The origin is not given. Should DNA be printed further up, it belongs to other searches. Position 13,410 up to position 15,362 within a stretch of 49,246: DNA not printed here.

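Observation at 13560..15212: Heme-copper oxidase subunit I paralogue with all six canonical heme/CuB histidines and the cross-link tyrosine absent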

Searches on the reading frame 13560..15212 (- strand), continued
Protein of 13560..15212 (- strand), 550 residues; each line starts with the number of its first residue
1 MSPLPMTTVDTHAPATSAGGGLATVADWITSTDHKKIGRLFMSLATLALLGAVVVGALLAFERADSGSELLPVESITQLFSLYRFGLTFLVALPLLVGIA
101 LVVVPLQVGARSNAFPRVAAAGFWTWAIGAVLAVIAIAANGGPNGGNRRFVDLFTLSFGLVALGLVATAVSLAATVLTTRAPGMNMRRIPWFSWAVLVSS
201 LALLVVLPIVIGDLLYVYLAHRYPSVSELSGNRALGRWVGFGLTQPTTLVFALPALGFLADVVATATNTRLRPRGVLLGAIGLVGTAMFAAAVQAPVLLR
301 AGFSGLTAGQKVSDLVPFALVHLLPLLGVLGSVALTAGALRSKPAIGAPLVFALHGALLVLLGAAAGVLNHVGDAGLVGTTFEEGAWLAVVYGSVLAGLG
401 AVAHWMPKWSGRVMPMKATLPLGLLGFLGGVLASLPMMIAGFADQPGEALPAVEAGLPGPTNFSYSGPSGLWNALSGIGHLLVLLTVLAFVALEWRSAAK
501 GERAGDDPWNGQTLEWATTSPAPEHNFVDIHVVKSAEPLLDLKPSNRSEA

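Call 11: find_homologous_proteins(query=window:13560-15212:-, max_evalue=1e-10)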
Query window:13560-15212:- (550 aa): 608 proteins with E <= 1e-10 among 8000 candidates; the best 120 are listed.
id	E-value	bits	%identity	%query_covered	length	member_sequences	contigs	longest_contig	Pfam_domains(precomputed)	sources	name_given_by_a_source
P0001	0.0e+0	1145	100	99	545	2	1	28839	PF00115.26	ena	-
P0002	0.0e+0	1048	89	99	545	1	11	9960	PF00115.26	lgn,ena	-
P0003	0.0e+0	1048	89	99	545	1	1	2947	PF00115.26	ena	-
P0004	0.0e+0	1047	89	99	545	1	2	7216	PF00115.26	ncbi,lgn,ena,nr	ncbi:MAG: cbb3-type cytochrome c oxidase subunit I [Acidobacteria bacterium]|nr:cbb3-type cytochrome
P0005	0.0e+0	1046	89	99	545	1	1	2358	PF00115.26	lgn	-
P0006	0.0e+0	1046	89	99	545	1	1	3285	PF00115.26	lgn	-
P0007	0.0e+0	1045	89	99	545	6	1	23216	PF00115.26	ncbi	ncbi:MAG: hypothetical protein RI900_3260 [Actinomycetota bacterium]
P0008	0.0e+0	1039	88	99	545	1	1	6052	PF00115.26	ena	-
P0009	0.0e+0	1027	87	99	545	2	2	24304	PF00115.26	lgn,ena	-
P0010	2.0e-253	860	91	81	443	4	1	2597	PF00115.26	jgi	jgi:heme/copper-type cytochrome/quinol oxidase subunit 1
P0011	9.8e-253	858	73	99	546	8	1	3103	PF00115.26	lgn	-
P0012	5.4e-250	849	73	99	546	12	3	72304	PF00115.26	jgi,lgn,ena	jgi:cytochrome o ubiquinol oxidase subunit 1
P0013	4.1e-244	830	71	99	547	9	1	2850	PF00115.26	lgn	-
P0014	2.9e-243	827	69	99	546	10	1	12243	PF00115.26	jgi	jgi:heme/copper-type cytochrome/quinol oxidase subunit 1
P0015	4.7e-239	813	68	99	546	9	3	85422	PF00115.26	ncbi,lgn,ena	-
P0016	1.7e-237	808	68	99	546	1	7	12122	PF00115.26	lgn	-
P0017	8.1e-237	806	68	99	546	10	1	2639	PF00115.26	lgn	-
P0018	1.6e-236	805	68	99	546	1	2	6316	PF00115.26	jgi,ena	jgi:heme/copper-type cytochrome/quinol oxidase subunit 1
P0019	4.0e-236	803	68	99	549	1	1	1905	PF00115.26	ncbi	-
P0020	1.2e-234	798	68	99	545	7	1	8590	PF00115.26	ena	-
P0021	1.4e-234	798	69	94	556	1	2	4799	PF00115.26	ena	-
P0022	1.9e-234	798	67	99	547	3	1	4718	PF00115.26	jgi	jgi:heme/copper-type cytochrome/quinol oxidase subunit 1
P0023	2.5e-234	797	67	99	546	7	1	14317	PF00115.26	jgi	-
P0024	2.4e-233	794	66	99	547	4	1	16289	PF00115.26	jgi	jgi:heme/copper-type cytochrome/quinol oxidase subunit 1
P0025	2.4e-233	794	65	99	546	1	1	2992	PF00115.26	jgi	jgi:cytochrome o ubiquinol oxidase subunit 1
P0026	2.3e-232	791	68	94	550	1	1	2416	PF00115.26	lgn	-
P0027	4.8e-232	790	66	99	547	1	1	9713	PF00115.26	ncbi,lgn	ncbi:MAG: cbb3-type cytochrome c oxidase subunit I [Ilumatobacteraceae bacterium]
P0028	1.3e-231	788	66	99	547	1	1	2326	PF00115.26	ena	-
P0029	1.3e-230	785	66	99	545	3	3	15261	PF00115.26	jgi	jgi:heme/copper-type cytochrome/quinol oxidase subunit 1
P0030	3.2e-230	784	66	99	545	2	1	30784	PF00115.26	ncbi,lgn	-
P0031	1.7e-229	781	66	99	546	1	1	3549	PF00115.26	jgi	jgi:heme/copper-type cytochrome/quinol oxidase subunit 1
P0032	2.6e-228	777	66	99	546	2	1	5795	PF00115.26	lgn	-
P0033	1.1e-224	766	66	99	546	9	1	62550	PF00115.26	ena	-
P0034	2.7e-222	758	67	99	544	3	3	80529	PF00115.26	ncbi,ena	-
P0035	3.9e-219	747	64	99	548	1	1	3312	PF00115.26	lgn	-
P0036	8.7e-218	743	64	99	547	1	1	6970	PF00115.26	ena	-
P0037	2.3e-217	741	64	99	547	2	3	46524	PF00115.26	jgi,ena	-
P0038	2.4e-214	731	63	99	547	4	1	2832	PF00115.26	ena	-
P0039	2.5e-213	728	64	99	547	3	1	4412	PF00115.26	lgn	-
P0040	5.1e-213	727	62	99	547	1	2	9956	PF00115.26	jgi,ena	-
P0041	1.4e-212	726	65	99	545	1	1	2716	PF00115.26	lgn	-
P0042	2.1e-212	725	65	99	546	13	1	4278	PF00115.26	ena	-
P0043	3.1e-212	724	65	99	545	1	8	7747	PF00115.26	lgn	-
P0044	3.8e-212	724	65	99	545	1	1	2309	PF00115.26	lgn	-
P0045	4.0e-212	724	65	99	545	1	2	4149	PF00115.26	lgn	-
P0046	4.9e-212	724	63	99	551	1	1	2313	PF00115.26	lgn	-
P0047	6.6e-212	723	65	99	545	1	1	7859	PF00115.26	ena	-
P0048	7.1e-212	723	63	99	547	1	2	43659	PF00115.26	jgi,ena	-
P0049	9.6e-212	723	63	99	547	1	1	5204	PF00115.26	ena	-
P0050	1.6e-211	722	62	99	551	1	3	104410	PF00115.26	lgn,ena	-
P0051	1.9e-211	722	62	99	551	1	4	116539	PF00115.26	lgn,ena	-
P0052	1.9e-211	722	62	99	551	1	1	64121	PF00115.26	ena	-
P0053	2.2e-211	722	63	99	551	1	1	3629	PF00115.26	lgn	-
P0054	2.6e-211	721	62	99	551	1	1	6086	PF00115.26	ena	-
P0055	5.0e-211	720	62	99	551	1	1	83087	PF00115.26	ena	-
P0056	6.3e-211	720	62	99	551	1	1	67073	PF00115.26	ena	-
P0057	1.0e-210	719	65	99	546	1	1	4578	PF00115.26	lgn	-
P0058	1.0e-210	719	63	99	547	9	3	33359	PF00115.26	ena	-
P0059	1.2e-210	719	61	99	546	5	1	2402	PF00115.26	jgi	jgi:cytochrome o ubiquinol oxidase subunit 1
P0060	1.2e-209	716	62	99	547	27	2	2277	PF00115.26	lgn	-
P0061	1.7e-209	715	65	99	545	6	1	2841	PF00115.26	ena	-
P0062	2.6e-209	715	62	99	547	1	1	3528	PF00115.26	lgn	-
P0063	9.3e-209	713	62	99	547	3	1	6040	PF00115.26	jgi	jgi:heme/copper-type cytochrome/quinol oxidase subunit 1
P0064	1.1e-208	713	61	99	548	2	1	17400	PF00115.26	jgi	jgi:heme/copper-type cytochrome/quinol oxidase subunit 1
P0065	2.4e-208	712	61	99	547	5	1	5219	PF00115.26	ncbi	-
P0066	1.1e-207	709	64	99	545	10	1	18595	PF00115.26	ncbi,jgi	ncbi:MAG: hypothetical protein RLZ04_836 [Actinomycetota bacterium]|jgi:heme/copper-type cytochrome/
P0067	4.2e-207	707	63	99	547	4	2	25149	PF00115.26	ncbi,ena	-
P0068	5.1e-207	707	63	99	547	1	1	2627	PF00115.26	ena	-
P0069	1.1e-206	706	64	99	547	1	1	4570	PF00115.26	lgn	-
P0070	1.6e-206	706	60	99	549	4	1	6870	PF00115.26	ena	-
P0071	1.7e-206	705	63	99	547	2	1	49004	PF00115.26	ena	-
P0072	4.8e-206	704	62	99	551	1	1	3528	PF00115.26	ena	-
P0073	4.9e-206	704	62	99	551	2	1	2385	PF00115.26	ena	-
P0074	6.7e-206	703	61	99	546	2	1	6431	PF00115.26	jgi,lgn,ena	-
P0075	7.0e-206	703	63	99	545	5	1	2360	PF00115.26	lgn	-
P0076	1.0e-205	703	61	99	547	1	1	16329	PF00115.26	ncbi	-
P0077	1.5e-205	702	61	99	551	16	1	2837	PF00115.26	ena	-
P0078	6.8e-205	700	62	99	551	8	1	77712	PF00115.26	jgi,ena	-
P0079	9.4e-205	700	61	99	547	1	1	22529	PF00115.26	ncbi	-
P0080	1.1e-204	700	61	99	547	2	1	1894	PF00115.26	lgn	-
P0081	7.7e-204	697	61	99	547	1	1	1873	PF00115.26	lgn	-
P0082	1.5e-203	696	61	99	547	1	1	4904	PF00115.26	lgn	-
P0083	2.0e-203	695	61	99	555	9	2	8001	PF00115.26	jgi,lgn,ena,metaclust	metaclust:\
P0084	3.1e-203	695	60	99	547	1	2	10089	PF00115.26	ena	-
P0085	9.6e-202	690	60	99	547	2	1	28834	PF00115.26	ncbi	-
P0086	7.2e-201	687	60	99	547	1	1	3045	PF00115.26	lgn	-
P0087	2.6e-200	685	60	99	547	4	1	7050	PF00115.26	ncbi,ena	-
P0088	2.9e-200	685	62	99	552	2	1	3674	PF00115.26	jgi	-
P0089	2.4e-199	682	60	99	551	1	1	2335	PF00115.26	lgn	-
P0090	4.0e-199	681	60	99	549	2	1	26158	PF00115.26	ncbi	ncbi:MAG: cbb3-type cytochrome c oxidase subunit I [Ilumatobacteraceae bacterium]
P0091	3.6e-198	678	61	99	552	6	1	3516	PF00115.26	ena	-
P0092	6.8e-198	677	61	99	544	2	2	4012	PF00115.26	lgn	-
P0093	2.9e-197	675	59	99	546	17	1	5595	PF00115.26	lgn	-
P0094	1.4e-196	673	59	99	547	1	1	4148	PF00115.26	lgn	-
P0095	1.5e-196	673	60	99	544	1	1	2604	PF00115.26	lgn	-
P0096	1.5e-196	673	60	99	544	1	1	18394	PF00115.26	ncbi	ncbi:MAG: cbb3-type cytochrome c oxidase subunit I [Ilumatobacteraceae bacterium]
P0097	1.2e-194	666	58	99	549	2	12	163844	PF00115.26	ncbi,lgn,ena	-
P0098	8.7e-194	664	60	100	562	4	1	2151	PF00115.26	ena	-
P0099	2.0e-193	662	60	100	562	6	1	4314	PF00115.26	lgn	-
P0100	2.4e-193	662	59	99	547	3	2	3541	PF00115.26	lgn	-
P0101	2.1e-192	659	58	99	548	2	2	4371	PF00115.26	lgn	-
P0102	7.0e-192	657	58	99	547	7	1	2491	PF00115.26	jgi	jgi:heme/copper-type cytochrome/quinol oxidase subunit 1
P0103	1.4e-191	656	59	99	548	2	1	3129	PF00115.26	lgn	-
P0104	9.9e-191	653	59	99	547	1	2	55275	PF00115.26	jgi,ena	-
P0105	2.6e-190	652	59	100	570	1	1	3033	PF00115.26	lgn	-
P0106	3.8e-190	652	60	99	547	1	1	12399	PF00115.26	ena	-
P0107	5.3e-190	651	59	99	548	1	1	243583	PF00115.26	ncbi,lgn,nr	ncbi:MAG: cbb3-type cytochrome c oxidase subunit I [Actinomycetia bacterium]|nr:cbb3-type cytochrome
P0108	1.1e-189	650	59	100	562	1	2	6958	PF00115.26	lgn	-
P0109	3.1e-189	648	58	99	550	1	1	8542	PF00115.26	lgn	-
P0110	1.2e-188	647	57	99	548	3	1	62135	PF00115.26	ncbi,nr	ncbi:MAG: cbb3-type cytochrome c oxidase subunit I [Actinomycetota bacterium]|nr:cbb3-type cytochrom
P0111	2.3e-188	646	59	99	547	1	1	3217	PF00115.26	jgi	jgi:heme/copper-type cytochrome/quinol oxidase subunit 1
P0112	2.3e-188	646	59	99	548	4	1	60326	PF00115.26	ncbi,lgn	-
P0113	2.2e-187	642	58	99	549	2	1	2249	PF00115.26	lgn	-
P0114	3.2e-187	642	59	99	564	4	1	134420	PF00115.26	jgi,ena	-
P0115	3.6e-187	642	58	99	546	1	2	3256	PF00115.26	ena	-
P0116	4.2e-187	641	58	99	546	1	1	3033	PF00115.26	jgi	-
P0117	4.6e-187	641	59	99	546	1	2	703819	PF00115.26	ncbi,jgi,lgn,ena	-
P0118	6.3e-187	641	59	99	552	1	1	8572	PF00115.26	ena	-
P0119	6.9e-187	641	59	99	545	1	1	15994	PF00115.26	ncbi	ncbi:MAG: cbb3-type cytochrome c oxidase subunit I [Ilumatobacteraceae bacterium]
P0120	9.7e-187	640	59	99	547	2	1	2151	PF00115.26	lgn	-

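Call 16: find_encoding_contigs(protein=P0117, flank=10000, max_places=2)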
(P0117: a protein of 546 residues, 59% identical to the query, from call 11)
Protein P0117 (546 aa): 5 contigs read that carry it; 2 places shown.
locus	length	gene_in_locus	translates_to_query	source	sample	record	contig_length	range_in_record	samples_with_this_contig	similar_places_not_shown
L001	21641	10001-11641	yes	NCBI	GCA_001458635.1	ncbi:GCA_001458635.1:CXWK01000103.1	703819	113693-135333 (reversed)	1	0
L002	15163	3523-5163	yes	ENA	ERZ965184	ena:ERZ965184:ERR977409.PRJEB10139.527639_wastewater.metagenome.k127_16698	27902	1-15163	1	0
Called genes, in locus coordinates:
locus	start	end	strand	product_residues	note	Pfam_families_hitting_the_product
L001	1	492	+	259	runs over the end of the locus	PF02424:ApbE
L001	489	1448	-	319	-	PF07690:MFS_1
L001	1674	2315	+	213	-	PF03193:RsgA_GTPase, PF00350:Dynamin_N (faint), PF01926:MMR_HSR1, PF02421:FeoB_N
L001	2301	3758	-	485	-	PF00171:Aldedh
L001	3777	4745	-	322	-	PF13302:Acetyltransf_3 (weak), PF00583:Acetyltransf_1, PF08445:FR47 (faint), PF13508:Acetyltransf_7, PF00583:Acetyltransf_1, PF13673:Acetyltransf_10 (weak), PF13508:Acetyltransf_7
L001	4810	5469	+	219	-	PF04542:Sigma70_r2, PF08281:Sigma70_r4_2, PF04545:Sigma70_r4 (weak)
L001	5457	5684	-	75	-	-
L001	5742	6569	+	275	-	-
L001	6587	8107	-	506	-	PF07728:AAA_5 (faint), PF00004:AAA, PF01434:Peptidase_M41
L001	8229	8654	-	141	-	PF00472:RF-1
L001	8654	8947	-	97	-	PF02617:ClpS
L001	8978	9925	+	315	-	PF01040:UbiA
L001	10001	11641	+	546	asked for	PF00115:COX1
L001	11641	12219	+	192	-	PF00510:COX3 (weak)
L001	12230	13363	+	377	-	-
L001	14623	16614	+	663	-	PF00115:COX1, PF12270:Cyt_c_ox_IV (weak)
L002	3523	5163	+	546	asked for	PF00115:COX1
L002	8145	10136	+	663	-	PF00115:COX1, PF12270:Cyt_c_ox_IV (weak)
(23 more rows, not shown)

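Call 29: find_encoding_contigs(protein=P0007, flank=10000, max_places=1)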
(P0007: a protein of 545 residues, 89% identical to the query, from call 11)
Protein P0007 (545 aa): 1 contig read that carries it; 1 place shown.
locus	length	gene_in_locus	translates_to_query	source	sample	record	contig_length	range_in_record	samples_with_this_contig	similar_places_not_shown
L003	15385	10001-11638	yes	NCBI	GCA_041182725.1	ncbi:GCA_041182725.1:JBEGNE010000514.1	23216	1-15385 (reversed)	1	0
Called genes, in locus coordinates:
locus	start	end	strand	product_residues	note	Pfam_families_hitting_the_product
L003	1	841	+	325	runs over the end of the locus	-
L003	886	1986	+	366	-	PF00296:Bac_luciferase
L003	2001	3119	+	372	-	PF02687:FtsX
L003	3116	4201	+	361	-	PF02687:FtsX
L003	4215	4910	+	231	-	PF02463:SMC_N (faint), PF00005:ABC_tran, PF13304:AAA_21 (faint)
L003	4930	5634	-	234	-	PF06167:Peptidase_M90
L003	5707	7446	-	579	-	PF05496:RuvB_N (faint), PF06068:TIP49 (weak), PF00004:AAA, PF07728:AAA_5 (faint), PF01434:Peptidase_M41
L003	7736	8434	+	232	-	-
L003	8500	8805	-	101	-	PF02617:ClpS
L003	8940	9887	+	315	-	PF01040:UbiA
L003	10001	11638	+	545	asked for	PF00115:COX1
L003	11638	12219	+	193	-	PF00510:COX3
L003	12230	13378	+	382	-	-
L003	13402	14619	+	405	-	PF02790:COX2_TM, PF00116:COX2, PF00034:Cytochrom_C (faint), PF13442:Cytochrome_CBB3 (faint)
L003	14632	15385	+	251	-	PF00115:COX1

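Call 30: find_encoding_contigs(protein=P0012, flank=10000, max_places=1)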
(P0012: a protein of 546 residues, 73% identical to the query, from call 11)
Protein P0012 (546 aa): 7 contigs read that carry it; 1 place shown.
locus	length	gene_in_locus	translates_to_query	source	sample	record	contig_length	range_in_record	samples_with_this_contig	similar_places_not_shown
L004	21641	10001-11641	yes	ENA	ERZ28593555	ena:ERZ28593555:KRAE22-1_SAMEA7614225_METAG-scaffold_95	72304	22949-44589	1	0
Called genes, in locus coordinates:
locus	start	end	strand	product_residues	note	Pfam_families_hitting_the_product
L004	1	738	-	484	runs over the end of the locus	PF00171:Aldedh, PF05893:LuxC (weak)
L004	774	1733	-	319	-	PF13527:Acetyltransf_9 (faint), PF00583:Acetyltransf_1, PF13673:Acetyltransf_10 (faint), PF13508:Acetyltransf_7 (weak), PF08445:FR47 (faint), PF00583:Acetyltransf_1, PF13508:Acetyltransf_7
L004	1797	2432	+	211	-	PF04542:Sigma70_r2, PF08281:Sigma70_r4_2, PF04545:Sigma70_r4 (weak)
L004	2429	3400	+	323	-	-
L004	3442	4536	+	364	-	PF00296:Bac_luciferase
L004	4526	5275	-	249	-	PF06167:Peptidase_M90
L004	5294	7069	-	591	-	PF05496:RuvB_N (faint), PF06068:TIP49 (weak), PF07728:AAA_5 (faint), PF00004:AAA, PF01434:Peptidase_M41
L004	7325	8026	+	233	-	-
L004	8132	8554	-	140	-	PF00472:RF-1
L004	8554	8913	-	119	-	PF02617:ClpS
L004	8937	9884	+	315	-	PF01040:UbiA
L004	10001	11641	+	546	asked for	PF00115:COX1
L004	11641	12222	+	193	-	PF00510:COX3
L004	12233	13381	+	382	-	-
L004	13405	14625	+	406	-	PF02790:COX2_TM, PF00116:COX2, PF00034:Cytochrom_C (faint)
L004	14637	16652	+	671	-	PF00115:COX1, PF12270:Cyt_c_ox_IV (weak)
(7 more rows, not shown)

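Call 31: search_protein_representatives(alignment_id=A1)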
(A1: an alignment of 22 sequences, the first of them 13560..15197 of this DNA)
Query: 22 sequences, 546 profile positions. Proteins with E-value up to 0.001 (for the whole library): 6495; up to 1e-10: 2148; up to 1e-30: 401. The best 150 are listed.
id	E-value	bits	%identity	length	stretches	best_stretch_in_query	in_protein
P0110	4.4e-272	919.9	-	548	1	1-546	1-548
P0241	2.6e-172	590.6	-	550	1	1-540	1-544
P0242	6.4e-164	562.9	-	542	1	1-541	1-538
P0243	1.9e-159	548.1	-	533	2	1-450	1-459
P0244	2.5e-153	528.0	-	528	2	1-443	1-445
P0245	4.6e-151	520.5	-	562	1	1-538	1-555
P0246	9.5e-145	499.6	-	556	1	1-543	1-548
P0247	1.2e-143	496.0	-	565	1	1-540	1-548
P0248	4.7e-136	470.9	-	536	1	1-545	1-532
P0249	3.6e-133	461.4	-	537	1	3-545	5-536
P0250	8.8e-129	446.9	-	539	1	20-541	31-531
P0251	2.5e-127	442.2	-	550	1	13-541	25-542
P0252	6.8e-127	440.7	-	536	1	1-542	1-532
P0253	1.6e-123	429.6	-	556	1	1-535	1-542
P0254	1.2e-122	426.7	-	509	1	6-500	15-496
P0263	5.1e-110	385.0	-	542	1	12-542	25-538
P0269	5.1e-101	355.3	-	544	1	18-545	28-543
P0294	2.3e-86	306.9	-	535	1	18-540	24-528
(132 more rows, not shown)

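Call 37: find_related_loci(query=A1, collection=genome_contigs, flank=9000)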
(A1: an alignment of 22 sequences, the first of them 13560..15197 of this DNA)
Query A1 (545 aa) in genome_contigs; peptide patterns used: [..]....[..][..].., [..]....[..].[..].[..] (x = any residue, [..] = any of these).
504 stretches matched a pattern; 482 encode a relative of the query (tblastn E <= 1e-3); the best 80 are kept; 80 distinct loci.
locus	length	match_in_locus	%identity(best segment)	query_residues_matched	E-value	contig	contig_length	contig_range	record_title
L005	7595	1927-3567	67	1-545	0e+0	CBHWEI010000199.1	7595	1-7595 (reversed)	MAG TPA_asm: uncultured Acidimicrobiaceae bacterium isolate ERR14722425_metabat2_9 genome assembly, contig: ERZ27336817.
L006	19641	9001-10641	69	1-545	0e+0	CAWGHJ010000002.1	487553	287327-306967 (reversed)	MAG: uncultured Actinomycetes bacterium isolate MFD02832.bin.3.230 genome assembly, contig: contig_17857, whole genome s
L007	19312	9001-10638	68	1-545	0e+0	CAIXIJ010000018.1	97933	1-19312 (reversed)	MAG: uncultured Acidimicrobiaceae bacterium isolate Ja1_bin-4102 genome assembly, contig: bin-4102:018/150, whole genome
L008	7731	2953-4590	73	1-545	0e+0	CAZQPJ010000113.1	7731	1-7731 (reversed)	MAG TPA_asm: uncultured Bifidobacterium sp. isolate SRP124364_co1_122 genome assembly, contig: NODE_11578_length_7731_co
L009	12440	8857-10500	69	1-545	0e+0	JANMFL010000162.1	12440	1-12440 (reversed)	MAG: Acidimicrobiaceae bacterium isolate OTE_70b_metabat_206 OTE_70b_k141_1595266, whole genome shotgun sequence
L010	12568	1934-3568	66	1-545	0e+0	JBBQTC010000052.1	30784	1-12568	MAG: Acidimicrobiales bacterium isolate Co_metawrap_1803 Cmw_1803_k141_21335874_length_30784_cov_12.0000, whole genome s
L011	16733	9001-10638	68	1-545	0e+0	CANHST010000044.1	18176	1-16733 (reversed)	MAG: Acidimicrobiaceae bacterium isolate RE-4nov15-40 genome assembly, contig: RE-4nov15-C4153, whole genome shotgun seq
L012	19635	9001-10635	67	1-545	0e+0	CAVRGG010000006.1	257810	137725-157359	MAG: uncultured Acidimicrobiaceae bacterium isolate MFD05442.bin.1.296 genome assembly, contig: contig_5939, whole genom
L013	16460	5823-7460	68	1-545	0e+0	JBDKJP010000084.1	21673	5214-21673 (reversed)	MAG: Actinomycetota bacterium isolate guil_2019_sw_WHONDRS-S19S_0049_B_bin.36 scaffold_1768964, whole genome shotgun seq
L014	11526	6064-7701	68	1-545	0e+0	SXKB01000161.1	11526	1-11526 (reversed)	MAG: Actinomycetota bacterium isolate F1-120-MAGs100 F1-120__c382648, whole genome shotgun sequence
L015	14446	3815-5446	67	1-545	0e+0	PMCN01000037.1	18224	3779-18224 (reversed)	MAG: Acidimicrobiaceae bacterium isolate fen_730 73.20120700_E3M.161_contig_170051, whole genome shotgun sequence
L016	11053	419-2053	64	1-545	0e+0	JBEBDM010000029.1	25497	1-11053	MAG: Actinomycetota bacterium isolate blueriver_2019_sw_WHONDRS-S19S_0024_B_bin.111 scaffold_1223331, whole genome shotg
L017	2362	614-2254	63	1-545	0e+0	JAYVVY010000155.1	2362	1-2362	MAG: Ilumatobacteraceae bacterium isolate GL80_UP_concoct_205 GL80_UP_concoct_205_154, whole genome shotgun sequence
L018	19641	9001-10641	63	1-545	0e+0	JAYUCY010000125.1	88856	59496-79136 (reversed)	MAG: Ilumatobacteraceae bacterium isolate GFS_7037 GFS_7037_124, whole genome shotgun sequence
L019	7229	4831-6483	61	1-545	0e+0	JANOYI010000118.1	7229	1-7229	MAG: Ilumatobacteraceae bacterium isolate VAR_83_metabat_148 VAR_83_k141_3609663, whole genome shotgun sequence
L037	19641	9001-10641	56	1-545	2e-174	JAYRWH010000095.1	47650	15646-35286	MAG: Ilumatobacteraceae bacterium isolate NJ_NJASGE3bin.3 k141_1684277, whole genome shotgun sequence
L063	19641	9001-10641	56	1-545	5e-153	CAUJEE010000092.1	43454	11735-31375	MAG: Actinomycetota bacterium isolate KLAP213 genome assembly, contig: KLAP213_10817, whole genome shotgun sequence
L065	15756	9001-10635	54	1-545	5e-153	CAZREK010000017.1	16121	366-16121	MAG TPA_asm: uncultured Bifidobacterium sp. isolate binchicken_co396_253 genome assembly, contig: NODE_4329_length_16121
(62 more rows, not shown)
